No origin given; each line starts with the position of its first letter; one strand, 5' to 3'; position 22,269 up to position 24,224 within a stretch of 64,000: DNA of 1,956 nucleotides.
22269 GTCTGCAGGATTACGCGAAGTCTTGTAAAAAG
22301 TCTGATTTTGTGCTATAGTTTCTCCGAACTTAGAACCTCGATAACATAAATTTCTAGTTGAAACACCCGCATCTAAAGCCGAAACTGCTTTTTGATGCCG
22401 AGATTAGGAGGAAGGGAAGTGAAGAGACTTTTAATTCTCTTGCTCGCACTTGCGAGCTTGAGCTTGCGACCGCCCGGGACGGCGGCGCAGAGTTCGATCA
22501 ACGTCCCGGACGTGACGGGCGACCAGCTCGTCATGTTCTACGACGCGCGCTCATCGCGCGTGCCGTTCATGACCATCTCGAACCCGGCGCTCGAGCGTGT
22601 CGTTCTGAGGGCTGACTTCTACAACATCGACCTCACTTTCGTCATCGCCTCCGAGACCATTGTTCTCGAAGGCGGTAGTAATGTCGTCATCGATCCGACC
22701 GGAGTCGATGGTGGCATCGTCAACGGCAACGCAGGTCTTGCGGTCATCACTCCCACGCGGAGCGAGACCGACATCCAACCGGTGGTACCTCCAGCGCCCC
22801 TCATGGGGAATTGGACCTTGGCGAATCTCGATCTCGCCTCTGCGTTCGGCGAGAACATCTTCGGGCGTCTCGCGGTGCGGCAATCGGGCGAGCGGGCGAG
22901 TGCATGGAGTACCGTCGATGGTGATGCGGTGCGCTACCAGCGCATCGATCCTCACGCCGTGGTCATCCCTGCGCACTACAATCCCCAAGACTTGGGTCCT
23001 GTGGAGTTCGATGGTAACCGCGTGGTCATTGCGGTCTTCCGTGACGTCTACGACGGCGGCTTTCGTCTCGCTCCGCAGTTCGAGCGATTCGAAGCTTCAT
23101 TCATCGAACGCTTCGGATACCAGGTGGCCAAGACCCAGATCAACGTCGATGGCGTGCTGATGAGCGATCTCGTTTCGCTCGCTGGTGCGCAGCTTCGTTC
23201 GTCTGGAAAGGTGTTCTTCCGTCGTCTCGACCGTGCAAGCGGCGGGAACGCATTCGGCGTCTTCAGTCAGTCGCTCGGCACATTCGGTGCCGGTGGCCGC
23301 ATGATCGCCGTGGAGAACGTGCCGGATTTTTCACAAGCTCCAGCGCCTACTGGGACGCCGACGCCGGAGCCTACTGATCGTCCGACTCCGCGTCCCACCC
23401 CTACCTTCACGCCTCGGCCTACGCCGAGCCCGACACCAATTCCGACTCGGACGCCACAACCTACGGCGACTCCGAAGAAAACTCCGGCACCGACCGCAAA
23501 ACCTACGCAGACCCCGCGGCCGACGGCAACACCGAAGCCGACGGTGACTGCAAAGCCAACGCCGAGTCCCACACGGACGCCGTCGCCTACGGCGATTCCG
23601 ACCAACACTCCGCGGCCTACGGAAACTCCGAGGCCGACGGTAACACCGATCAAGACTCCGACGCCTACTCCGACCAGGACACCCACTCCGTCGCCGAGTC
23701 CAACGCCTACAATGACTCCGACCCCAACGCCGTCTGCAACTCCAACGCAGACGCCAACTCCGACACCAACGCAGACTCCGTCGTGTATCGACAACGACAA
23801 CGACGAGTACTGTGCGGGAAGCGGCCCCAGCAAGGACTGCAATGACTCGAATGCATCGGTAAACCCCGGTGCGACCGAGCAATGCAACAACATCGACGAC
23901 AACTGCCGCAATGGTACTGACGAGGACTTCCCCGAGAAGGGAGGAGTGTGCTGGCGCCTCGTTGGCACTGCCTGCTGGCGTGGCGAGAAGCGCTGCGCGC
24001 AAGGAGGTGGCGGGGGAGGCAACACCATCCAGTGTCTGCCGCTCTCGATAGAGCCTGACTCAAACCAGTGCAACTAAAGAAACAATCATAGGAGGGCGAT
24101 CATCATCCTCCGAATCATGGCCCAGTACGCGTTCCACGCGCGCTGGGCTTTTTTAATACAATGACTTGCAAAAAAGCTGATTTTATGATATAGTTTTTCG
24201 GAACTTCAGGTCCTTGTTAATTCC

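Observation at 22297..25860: Duplicated cassette: two secreted proteins with different N-domains but the same Thr/Pro linker plus MopE-like Cys-rich C-terminus, same promoter and same terminator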

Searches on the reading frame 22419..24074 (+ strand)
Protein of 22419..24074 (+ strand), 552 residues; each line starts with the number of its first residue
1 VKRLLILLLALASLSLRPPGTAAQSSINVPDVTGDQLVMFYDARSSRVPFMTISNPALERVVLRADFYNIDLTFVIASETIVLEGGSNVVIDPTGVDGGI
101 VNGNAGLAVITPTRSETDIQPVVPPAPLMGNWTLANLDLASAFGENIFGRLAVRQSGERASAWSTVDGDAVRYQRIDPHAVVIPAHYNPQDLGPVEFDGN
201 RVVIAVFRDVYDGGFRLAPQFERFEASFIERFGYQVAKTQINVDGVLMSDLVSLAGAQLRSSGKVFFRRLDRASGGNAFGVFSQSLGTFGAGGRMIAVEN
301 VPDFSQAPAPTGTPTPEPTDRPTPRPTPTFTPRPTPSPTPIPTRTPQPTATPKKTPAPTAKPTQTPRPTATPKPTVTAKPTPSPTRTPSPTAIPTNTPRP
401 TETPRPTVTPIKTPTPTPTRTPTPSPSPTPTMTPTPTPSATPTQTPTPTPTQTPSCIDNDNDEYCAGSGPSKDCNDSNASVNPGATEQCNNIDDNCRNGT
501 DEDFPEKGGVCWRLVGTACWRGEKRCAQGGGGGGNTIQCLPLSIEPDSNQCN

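Call 7: search_protein_families(library=pfam, proteins=[window:22422-24074:+], max_evalue=1)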
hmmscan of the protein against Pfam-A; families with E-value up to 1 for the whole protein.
window:22422-24074:+ (551 aa): 1 family
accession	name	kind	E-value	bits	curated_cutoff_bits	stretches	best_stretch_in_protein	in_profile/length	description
PF11617.13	Cu-binding_MopE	-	1.1e-08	35.5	27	1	472-501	1-30/30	Putative metal-binding motif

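Call 43: search_protein_families(library=ncbifam, proteins=[window:22422-24074:+], max_evalue=0.1)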
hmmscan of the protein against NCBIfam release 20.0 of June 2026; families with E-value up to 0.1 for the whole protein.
window:22422-24074:+ (551 aa): 0 families

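Call 81: find_encoding_contigs(protein=window:22419-24074:+, flank=2000, max_places=3)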
Protein seq(552 aa) (552 aa): no gene with exactly this product is on record in the collection.

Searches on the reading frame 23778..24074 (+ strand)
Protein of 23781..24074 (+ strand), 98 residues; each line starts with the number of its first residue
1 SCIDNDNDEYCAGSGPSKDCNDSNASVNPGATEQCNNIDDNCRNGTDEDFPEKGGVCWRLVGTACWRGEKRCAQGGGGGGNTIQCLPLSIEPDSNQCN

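Call 19: find_homologous_proteins(query=window:23781-24074:+, max_evalue=0.001)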
Query seq(98 aa): no candidate shares three 5-residue words with the query. No homologue found.

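Call 32: search_protein_representatives(alignment_id=A1)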
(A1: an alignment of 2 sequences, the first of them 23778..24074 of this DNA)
Query: 2 sequences, 99 profile positions. Proteins with E-value up to 0.001 (for the whole library): 9632; up to 1e-10: 3161; up to 1e-30: 396. The best 150 are listed.
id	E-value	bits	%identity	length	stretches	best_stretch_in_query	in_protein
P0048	5.6e-173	578.1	-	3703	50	18-53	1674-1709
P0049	8.4e-173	577.5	-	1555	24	18-51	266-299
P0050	2.5e-118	402.8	-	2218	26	17-64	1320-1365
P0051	2.9e-111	380.2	-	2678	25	18-51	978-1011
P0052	2.7e-108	370.7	-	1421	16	18-88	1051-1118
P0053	7.8e-108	369.2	-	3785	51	18-49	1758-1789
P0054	8.1e-101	346.7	-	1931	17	15-50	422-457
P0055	3.8e-93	322.1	-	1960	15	5-49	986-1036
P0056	1.1e-86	301.4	-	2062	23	17-50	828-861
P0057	6.6e-84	292.4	-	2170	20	17-53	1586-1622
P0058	4.5e-83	289.8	-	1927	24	5-51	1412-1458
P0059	4.2e-82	286.7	-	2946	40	17-61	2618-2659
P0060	1.2e-80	282.0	-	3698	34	17-49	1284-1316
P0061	1.2e-79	278.8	-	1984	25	19-50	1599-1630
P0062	2.9e-79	277.5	-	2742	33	11-65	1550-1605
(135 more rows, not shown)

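Call 33: search_solved_structures(query=A1, max_evalue=1, show_alignments=3)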
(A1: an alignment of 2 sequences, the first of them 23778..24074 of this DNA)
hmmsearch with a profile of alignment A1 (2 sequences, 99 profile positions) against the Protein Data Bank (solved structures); distinct sequences matched with E-value up to 1: 0.

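Call 93: find_related_loci(query=A1, collection=genome_contigs, flank=6000)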
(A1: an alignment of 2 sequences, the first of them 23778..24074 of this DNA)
Query A1 (99 aa) in genome_contigs; peptide patterns used: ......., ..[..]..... (x = any residue, [..] = any of these).
131 stretches matched a pattern; 2 encode a relative of the query (tblastn E <= 1e-3); 2 distinct loci.
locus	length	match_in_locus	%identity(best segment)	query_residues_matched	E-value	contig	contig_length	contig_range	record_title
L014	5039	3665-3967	50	3-49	2e-8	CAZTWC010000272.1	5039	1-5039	MAG TPA_asm: uncultured Myxococcia bacterium isolate SRP200020_co3_330 genome assembly, contig: NODE_23192_length_5039_c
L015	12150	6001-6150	37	5-58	3e-7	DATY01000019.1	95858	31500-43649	MAG TPA_asm: Euryarchaeota archaeon UBA605 UBA605_contig_913, whole genome shotgun sequence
